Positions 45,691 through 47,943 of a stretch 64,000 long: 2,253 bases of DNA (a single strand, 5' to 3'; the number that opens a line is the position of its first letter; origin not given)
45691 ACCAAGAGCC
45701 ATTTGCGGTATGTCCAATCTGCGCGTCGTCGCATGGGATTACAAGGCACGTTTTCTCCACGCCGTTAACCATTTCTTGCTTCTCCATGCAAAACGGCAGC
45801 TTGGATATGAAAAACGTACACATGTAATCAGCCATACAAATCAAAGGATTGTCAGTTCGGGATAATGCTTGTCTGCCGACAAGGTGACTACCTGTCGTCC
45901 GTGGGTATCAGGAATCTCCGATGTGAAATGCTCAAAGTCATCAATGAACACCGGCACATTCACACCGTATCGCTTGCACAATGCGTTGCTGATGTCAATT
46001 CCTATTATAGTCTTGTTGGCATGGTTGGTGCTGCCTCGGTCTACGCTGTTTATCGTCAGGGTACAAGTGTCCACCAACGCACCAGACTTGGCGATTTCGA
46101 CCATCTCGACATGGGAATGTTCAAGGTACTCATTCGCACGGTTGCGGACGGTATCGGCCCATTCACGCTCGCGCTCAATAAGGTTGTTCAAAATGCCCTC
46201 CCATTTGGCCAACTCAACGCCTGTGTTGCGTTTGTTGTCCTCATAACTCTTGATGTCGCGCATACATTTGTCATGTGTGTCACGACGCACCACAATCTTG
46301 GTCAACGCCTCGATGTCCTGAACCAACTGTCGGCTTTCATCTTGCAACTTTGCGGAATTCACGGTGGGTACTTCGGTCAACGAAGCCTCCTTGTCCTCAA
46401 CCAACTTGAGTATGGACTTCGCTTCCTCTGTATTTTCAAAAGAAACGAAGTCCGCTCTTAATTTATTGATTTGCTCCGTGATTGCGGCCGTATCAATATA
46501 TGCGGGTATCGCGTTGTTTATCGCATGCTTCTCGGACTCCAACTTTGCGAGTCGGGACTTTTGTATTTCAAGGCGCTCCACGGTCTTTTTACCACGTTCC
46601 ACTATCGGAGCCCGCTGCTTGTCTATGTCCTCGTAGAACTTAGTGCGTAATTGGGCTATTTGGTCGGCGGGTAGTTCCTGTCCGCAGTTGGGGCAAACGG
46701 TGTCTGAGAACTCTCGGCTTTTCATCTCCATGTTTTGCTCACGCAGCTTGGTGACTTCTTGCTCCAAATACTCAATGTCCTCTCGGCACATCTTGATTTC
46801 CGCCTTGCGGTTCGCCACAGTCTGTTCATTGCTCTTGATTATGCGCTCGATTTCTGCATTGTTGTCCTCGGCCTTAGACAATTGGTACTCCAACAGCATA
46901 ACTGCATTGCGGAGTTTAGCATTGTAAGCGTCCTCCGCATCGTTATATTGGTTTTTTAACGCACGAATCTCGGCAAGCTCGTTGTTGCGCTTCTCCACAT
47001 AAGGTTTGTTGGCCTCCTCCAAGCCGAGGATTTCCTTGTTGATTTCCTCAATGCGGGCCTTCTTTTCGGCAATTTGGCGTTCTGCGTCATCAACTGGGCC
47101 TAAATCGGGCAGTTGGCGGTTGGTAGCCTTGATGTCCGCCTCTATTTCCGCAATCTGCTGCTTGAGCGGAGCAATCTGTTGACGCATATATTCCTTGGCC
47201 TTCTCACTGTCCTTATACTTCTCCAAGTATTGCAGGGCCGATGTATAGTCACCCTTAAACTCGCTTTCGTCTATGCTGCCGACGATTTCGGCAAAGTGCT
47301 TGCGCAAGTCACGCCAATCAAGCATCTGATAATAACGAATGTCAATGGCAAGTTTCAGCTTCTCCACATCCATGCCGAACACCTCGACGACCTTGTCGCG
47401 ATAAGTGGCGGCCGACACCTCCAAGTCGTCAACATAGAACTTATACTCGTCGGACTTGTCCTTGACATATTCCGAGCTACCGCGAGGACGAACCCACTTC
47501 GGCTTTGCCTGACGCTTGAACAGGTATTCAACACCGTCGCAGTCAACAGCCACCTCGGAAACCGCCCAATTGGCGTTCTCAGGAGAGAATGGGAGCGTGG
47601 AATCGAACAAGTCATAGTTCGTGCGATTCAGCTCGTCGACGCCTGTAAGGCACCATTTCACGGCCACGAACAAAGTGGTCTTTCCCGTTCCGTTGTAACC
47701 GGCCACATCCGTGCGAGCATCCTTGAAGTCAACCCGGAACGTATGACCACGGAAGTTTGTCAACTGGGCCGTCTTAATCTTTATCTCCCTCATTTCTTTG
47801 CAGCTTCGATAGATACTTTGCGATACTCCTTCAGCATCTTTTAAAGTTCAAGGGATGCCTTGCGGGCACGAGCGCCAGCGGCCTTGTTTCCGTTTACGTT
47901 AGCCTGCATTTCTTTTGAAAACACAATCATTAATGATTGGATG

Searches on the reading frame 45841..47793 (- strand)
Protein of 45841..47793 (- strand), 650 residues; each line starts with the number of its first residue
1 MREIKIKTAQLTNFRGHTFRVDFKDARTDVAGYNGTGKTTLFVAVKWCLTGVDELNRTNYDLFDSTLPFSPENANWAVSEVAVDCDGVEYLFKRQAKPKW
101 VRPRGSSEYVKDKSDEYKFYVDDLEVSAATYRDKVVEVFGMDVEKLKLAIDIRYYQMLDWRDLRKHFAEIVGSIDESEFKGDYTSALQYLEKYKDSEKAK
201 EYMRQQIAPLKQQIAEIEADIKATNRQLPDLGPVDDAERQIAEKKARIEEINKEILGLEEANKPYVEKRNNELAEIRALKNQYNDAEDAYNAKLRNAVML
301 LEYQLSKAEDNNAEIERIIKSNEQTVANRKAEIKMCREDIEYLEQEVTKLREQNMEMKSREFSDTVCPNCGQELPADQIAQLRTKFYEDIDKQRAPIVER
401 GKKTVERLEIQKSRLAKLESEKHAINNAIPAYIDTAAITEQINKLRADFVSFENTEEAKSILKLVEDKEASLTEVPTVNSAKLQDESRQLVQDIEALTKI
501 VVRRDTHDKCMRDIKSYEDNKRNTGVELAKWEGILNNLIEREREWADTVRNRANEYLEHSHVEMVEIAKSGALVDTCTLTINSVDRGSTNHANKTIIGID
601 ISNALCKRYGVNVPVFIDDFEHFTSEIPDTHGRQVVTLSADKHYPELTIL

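Call 7: search_protein_families(library=phrogs, proteins=[window:45841-47793:-])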
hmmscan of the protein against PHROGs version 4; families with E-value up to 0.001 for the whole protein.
window:45841-47793:- (650 aa): 6 families
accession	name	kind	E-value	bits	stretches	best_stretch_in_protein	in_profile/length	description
phrog_77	-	DNA, RNA and nucleotide metabolism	4.1e-43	149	1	1-624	293-902/967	SbcC-like subunit of palindrome specific endonuclease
phrog_10445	-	unknown function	8.3e-26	91.9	1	3-290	2-287/296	-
phrog_21084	-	other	8.9e-22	78.5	1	275-635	16-380/396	recombinase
phrog_20188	-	DNA, RNA and nucleotide metabolism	2.4e-15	57.6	1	382-636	6-264/279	endonuclease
phrog_25363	-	unknown function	3.4e-07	31.4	1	2-57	3-59/77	-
phrog_1499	-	unknown function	5.2e-07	30.3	1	3-55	2-55/427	-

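Call 8: search_protein_families(library=pfam, proteins=[window:45841-47793:-], max_evalue=0.01)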
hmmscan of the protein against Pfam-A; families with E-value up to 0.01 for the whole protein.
window:45841-47793:- (650 aa): 3 families
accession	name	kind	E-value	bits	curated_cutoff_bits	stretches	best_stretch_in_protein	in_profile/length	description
PF13476.12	AAA_23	-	6.7e-06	27.3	27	0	11-260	4-198/201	AAA domain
PF02463.25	SMC_N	-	1.2e-05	25.3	40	1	6-50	5-49/220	RecF/RecN/SMC N terminal domain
PF13555.12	AAA_29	-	0.00097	19.3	27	1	13-53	11-50/61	P-loop containing region of AAA domain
